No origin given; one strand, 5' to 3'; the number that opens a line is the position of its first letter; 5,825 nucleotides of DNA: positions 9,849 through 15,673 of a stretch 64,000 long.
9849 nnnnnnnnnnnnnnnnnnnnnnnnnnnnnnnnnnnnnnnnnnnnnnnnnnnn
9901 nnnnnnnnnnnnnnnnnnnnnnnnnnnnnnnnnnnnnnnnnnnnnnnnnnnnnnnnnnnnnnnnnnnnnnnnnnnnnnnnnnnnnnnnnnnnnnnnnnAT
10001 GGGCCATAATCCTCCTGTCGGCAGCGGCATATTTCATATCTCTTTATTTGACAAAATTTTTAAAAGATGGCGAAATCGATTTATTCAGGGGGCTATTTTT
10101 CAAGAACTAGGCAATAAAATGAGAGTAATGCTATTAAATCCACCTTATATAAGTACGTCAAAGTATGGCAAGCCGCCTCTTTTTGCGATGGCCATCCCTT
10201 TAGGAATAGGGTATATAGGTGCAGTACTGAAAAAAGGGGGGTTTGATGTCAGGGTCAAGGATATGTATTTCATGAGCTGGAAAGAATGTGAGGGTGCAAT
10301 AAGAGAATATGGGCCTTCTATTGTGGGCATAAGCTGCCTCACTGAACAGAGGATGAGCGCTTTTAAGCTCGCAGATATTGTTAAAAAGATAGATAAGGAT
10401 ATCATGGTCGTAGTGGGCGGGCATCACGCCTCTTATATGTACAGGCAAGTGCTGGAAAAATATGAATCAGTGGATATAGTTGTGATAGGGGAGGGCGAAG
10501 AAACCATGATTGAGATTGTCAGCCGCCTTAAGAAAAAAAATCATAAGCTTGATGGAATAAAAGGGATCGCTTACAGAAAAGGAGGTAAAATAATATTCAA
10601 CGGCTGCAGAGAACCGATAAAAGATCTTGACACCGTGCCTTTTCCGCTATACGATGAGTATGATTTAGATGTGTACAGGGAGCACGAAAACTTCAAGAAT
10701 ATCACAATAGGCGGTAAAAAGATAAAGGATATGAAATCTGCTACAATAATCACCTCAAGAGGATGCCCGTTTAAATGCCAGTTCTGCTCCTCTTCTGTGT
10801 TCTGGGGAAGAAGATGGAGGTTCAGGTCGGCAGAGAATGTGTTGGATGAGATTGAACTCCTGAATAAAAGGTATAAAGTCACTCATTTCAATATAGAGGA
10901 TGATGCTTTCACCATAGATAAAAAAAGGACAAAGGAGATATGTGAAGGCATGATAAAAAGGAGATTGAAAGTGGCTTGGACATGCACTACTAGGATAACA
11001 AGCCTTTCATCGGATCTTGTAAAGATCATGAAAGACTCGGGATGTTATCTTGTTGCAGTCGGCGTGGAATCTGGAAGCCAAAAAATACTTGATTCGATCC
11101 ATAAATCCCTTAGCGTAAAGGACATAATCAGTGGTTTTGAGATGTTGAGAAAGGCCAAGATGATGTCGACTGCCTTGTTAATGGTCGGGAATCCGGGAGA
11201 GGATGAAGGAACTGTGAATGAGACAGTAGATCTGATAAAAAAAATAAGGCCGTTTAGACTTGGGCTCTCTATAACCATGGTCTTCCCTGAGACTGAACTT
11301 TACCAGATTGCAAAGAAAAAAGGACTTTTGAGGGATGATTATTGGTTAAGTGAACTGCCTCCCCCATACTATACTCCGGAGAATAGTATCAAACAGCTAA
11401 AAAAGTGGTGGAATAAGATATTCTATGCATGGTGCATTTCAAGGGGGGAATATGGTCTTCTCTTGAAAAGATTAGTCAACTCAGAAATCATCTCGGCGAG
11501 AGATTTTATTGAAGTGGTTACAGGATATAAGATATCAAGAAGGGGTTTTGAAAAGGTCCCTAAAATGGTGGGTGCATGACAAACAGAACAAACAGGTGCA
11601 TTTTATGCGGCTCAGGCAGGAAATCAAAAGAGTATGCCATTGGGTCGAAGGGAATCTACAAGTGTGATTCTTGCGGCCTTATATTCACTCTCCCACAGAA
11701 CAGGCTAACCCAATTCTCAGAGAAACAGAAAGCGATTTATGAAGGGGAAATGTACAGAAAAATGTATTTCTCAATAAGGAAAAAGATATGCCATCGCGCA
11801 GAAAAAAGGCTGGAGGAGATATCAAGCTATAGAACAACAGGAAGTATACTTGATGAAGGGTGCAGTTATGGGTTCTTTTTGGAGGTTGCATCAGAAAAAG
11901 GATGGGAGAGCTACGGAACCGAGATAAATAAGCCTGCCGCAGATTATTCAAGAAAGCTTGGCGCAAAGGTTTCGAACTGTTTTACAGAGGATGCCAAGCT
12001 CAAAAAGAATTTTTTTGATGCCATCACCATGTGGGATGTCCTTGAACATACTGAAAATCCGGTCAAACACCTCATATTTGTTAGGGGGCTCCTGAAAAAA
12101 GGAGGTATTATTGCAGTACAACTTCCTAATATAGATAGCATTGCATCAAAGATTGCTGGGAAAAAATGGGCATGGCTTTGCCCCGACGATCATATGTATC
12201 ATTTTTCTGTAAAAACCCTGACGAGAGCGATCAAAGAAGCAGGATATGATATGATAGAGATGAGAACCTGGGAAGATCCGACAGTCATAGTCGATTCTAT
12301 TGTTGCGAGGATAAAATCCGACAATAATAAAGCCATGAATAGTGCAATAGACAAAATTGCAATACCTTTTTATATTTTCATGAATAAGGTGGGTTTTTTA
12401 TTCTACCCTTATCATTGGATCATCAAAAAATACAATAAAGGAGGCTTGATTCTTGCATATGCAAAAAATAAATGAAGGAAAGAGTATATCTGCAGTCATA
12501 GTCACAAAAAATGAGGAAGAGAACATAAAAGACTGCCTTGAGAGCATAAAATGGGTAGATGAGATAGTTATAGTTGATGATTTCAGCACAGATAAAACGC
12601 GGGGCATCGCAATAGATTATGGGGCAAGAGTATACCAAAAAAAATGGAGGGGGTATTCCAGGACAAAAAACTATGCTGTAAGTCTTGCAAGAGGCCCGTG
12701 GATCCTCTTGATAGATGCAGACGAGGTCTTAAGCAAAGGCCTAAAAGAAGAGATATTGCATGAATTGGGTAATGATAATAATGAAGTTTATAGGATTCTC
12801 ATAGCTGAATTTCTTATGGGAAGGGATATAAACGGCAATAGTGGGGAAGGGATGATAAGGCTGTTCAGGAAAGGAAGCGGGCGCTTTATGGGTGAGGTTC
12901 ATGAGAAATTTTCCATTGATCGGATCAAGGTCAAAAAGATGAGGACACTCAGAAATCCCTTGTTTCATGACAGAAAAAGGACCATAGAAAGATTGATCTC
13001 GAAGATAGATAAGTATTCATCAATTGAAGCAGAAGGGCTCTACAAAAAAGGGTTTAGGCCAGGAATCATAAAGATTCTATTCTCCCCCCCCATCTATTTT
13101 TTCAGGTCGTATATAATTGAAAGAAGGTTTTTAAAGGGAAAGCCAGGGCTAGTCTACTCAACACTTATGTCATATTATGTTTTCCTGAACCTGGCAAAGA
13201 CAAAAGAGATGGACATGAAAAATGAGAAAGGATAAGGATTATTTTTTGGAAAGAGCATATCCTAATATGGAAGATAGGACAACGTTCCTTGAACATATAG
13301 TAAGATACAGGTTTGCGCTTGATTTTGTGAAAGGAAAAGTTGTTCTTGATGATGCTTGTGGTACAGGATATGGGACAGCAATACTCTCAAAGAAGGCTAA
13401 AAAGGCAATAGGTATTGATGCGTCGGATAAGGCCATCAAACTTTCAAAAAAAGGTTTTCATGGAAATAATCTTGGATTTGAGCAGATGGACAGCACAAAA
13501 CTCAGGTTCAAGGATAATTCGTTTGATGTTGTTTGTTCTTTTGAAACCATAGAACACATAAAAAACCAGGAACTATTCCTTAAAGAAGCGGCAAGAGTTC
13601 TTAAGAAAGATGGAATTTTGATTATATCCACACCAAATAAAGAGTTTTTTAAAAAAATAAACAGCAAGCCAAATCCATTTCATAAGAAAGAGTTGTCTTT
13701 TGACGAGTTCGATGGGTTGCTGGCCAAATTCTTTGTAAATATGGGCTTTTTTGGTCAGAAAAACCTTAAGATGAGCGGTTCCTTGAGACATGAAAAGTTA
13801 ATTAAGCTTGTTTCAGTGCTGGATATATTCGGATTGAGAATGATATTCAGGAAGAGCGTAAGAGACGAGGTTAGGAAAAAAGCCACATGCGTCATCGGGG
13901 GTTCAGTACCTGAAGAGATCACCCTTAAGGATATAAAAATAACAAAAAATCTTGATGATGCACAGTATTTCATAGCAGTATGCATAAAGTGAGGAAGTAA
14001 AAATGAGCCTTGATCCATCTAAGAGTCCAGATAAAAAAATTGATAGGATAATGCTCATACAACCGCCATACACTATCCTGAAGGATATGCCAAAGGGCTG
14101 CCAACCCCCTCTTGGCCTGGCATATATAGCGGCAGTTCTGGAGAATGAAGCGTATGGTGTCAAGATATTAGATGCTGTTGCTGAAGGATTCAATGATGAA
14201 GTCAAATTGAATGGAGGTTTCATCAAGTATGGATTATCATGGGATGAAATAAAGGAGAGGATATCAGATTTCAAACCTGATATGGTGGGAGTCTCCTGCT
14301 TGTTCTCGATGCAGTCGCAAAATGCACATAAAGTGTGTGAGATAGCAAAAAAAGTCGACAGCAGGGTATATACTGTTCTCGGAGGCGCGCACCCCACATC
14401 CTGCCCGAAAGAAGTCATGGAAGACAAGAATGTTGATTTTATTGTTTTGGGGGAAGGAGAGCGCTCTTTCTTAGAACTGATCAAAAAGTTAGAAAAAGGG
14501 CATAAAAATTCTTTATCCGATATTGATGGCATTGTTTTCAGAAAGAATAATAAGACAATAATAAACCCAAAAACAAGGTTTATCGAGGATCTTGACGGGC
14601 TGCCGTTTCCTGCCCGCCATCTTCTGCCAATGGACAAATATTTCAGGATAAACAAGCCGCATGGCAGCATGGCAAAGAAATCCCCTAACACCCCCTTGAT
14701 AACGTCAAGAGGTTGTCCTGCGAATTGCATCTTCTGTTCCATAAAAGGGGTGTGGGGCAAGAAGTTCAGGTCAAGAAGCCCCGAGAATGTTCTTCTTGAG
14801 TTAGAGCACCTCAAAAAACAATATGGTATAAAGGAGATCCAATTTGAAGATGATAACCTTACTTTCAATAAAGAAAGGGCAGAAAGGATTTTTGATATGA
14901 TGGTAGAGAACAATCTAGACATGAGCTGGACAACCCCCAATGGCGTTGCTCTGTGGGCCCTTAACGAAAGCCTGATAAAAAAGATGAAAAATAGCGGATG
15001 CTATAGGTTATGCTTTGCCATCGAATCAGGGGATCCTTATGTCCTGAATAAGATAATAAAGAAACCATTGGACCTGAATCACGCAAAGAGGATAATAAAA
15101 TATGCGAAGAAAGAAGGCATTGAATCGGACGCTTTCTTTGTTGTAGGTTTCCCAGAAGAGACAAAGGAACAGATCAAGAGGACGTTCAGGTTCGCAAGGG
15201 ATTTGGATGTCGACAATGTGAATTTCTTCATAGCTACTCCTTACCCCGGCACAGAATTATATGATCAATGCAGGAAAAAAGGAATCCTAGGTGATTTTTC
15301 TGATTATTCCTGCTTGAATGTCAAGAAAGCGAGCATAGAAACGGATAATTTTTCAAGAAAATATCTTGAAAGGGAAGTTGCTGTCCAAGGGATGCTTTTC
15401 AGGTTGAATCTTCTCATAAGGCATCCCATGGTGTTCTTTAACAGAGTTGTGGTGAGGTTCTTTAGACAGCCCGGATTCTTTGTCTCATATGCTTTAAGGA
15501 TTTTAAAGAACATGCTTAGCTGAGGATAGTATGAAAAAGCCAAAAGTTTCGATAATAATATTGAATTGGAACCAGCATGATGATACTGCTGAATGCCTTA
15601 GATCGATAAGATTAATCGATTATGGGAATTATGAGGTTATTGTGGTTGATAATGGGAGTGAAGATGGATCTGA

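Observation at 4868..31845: LPS-core-like heptose machinery in an archaeon with no lipid A or Kdo genes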

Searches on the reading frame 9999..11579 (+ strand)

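Call 3: search_protein_families(library=pfam, proteins=[window:9999-11579:+])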
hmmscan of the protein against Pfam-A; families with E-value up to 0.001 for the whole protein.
window:9999-11579:+ (526 aa): 3 families
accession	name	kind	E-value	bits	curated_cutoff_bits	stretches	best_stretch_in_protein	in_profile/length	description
PF02310.24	B12-binding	-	9.1e-23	80.8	32.1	1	66-173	13-120/121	B12 binding domain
PF04055.27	Radical_SAM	-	3e-21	76.8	29.5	1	250-413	1-166/166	Radical SAM superfamily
PF19864.5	Radical_SAM_N2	-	0.00084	19.2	29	0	132-182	84-130/151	Radical SAM proteins, N-terminal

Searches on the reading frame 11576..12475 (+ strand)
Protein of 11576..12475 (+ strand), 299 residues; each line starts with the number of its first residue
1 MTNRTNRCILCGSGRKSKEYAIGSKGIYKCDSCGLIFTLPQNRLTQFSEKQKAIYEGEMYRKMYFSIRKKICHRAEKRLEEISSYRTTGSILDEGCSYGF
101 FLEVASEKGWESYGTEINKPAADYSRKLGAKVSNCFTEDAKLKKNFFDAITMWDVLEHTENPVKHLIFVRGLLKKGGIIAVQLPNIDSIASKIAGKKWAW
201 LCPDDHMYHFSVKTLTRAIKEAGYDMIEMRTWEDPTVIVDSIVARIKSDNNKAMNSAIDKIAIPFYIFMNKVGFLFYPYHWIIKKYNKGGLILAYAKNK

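Call 3: search_protein_families(library=pfam, proteins=[window:11576-12475:+])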
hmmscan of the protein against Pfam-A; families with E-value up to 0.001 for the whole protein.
window:11576-12475:+ (299 aa): 5 families
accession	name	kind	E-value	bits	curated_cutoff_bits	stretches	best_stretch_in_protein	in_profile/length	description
PF13489.12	Methyltransf_23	-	1.1e-21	77.7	27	1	74-228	8-163/164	Methyltransferase domain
PF08241.18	Methyltransf_11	-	8.3e-11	42.8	21.2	1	92-180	1-94/95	Methyltransferase domain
PF08242.18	Methyltransf_12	-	4.1e-09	37.5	30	1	92-179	1-98/98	Methyltransferase domain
PF13649.12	Methyltransf_25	-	1.5e-05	26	27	1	91-177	1-97/97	Methyltransferase domain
PF13847.12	Methyltransf_31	-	0.00035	20.7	27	1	90-185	6-113/145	Methyltransferase domain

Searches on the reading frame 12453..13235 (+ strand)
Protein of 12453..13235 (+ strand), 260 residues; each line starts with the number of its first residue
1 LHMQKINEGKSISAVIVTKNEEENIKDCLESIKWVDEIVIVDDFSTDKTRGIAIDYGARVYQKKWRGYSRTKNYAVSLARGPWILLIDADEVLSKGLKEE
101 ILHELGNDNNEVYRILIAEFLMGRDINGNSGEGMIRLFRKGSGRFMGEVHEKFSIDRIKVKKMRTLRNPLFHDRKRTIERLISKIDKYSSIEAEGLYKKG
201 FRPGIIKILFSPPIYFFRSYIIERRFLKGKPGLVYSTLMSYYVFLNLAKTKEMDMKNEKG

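Call 3: search_protein_families(library=pfam, proteins=[window:12453-13235:+])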
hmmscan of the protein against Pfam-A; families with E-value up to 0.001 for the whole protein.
window:12453-13235:+ (260 aa): 1 family
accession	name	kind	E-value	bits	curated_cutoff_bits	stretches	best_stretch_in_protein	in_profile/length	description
PF00535.33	Glycos_transf_2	-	2.1e-22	80.3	23.3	1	13-113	1-111/168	Glycosyl transferase family 2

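Call 6: search_protein_families(library=ncbifam, proteins=[window:12453-13235:+])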
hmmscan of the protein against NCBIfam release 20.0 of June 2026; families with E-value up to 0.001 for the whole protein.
window:12453-13235:+ (260 aa): 12 families
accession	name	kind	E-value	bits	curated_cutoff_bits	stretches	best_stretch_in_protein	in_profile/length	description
TIGR04195.1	S_glycosyl_SunS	equivalog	2.1e-12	46.6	350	1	10-99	57-149/421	SunS family peptide S-glycosyltransferase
TIGR04283.1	glyco_like_mftF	equivalog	7.6e-12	45.3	182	1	12-111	1-103/221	TIGR04283 family arsenosugar biosynthesis glycosyltransferase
TIGR04182.1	glyco_TIGR04182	equivalog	6.9e-10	38.8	325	1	13-105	3-97/293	S-layer glycoprotein N-glycosyltransferase AglJ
NF010496.0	PRK13915.1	equivalog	5.5e-09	35.5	262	1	4-64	25-92/307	glucosyl-3-phosphoglycerate synthase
NF007482.0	PRK10073.1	equivalog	1.1e-08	34.5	423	1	8-109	4-114/334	glycosyltransferase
NF041875.1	EPS_EpsD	equivalog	1.6e-07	31.1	370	1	13-101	2-100/325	exopolysaccharide biosynthesis glycosyltransferase EpsD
NF041391.1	DPhHxTase_Halo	equivalog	2.4e-07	30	375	1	18-93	3-81/213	dolichyl-phosphate hexose transferase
TIGR03937.1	PgaC_IcaA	equivalog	2e-05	23.7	422.3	1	4-106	39-151/407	poly-beta-1,6-N-acetyl-D-glucosamine synthase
NF047683.1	TeichurnBiosyTuaG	equivalog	6.8e-05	22.6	400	1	9-95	5-101/252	teichuronic acid biosynthesis protein TuaG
TIGR03965.1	mycofact_glyco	equivalog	7.6e-05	21.7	280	1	7-105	71-179/467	mycofactocin biosynthesis glycosyltransferase MftF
NF045692.1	OglycostaseCruG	equivalog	0.00032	19.8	600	0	11-107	42-154/386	2'-O-glycosyltransferase CruG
NF050050.1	ProtGlycPglI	equivalog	0.00043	19.8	500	1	12-125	4-124/306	GalNAc(5)-diNAcBac-PP-undecaprenol beta-1,3-glucosyltransferase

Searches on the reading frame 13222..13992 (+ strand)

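Call 3: search_protein_families(library=pfam, proteins=[window:13222-13992:+])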
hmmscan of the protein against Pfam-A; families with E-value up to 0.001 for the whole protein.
window:13222-13992:+ (256 aa): 13 families
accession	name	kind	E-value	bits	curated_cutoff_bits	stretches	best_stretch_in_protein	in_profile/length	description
PF08241.18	Methyltransf_11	-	1.2e-23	84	21.2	1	42-135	1-95/95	Methyltransferase domain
PF13847.12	Methyltransf_31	-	1.9e-22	80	27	1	37-151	3-127/145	Methyltransferase domain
PF13649.12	Methyltransf_25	-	3.5e-19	69.7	27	1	41-131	1-97/97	Methyltransferase domain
PF13489.12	Methyltransf_23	-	1.8e-18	67.3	27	1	21-148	7-124/164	Methyltransferase domain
PF08242.18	Methyltransf_12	-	7.4e-12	46.3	30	1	45-133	4-98/98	Methyltransferase domain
PF01209.24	Ubie_methyltran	-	6.9e-09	35.8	20.1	1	13-135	20-151/233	ubiE/COQ5 methyltransferase family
PF07021.18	MetW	-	3.5e-07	30.5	21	1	37-144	13-116/193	Methionine biosynthesis protein MetW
PF02353.26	CMAS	-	4.6e-07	29.9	27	1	33-147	58-176/273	Mycolic acid cyclopropane synthetase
PF05175.20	MTS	-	1.6e-06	28.3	23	1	37-136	31-139/170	Methyltransferase small domain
PF01555.25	N6_N4_Mtase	-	3.5e-05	24.3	26.7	0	113-155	29-61/221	DNA methylase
PF03141.22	Methyltransf_29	-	0.00022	20.4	23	1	39-141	119-223/506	Putative S-adenosyl-L-methionine-dependent methyltransferase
PF06325.19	PrmA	-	0.00034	20.7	22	1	37-136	161-259/296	Ribosomal protein L11 methyltransferase (PrmA)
PF08003.17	Methyltransf_9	-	0.00048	19.6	23.8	1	34-137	112-219/315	Protein of unknown function (DUF1698)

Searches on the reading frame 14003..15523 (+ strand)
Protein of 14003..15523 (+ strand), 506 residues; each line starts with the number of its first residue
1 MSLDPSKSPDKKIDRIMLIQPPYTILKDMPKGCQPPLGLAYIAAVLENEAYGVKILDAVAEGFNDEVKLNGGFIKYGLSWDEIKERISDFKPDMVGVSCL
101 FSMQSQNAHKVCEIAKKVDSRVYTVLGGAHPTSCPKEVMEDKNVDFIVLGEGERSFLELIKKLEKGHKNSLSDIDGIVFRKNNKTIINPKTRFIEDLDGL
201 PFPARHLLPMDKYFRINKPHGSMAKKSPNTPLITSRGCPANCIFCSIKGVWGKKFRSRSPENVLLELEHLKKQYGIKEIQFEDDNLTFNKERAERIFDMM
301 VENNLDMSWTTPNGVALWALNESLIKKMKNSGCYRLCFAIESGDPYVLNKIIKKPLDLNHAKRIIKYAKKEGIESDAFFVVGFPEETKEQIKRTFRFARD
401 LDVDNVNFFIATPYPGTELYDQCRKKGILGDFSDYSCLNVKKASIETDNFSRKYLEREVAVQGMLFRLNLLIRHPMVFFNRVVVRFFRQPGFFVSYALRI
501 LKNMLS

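Call 3: search_protein_families(library=pfam, proteins=[window:14003-15523:+])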
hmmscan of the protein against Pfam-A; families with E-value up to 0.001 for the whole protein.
window:14003-15523:+ (506 aa): 3 families
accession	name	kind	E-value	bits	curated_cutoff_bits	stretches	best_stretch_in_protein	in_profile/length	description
PF02310.24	B12-binding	-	4.1e-25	88.4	32.1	1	30-159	8-120/121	B12 binding domain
PF04055.27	Radical_SAM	-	2.1e-24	87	29.5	1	233-398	2-166/166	Radical SAM superfamily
PF08497.15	Radical_SAM_N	-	0.00043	20.1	25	0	136-186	153-205/301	Radical SAM N-terminal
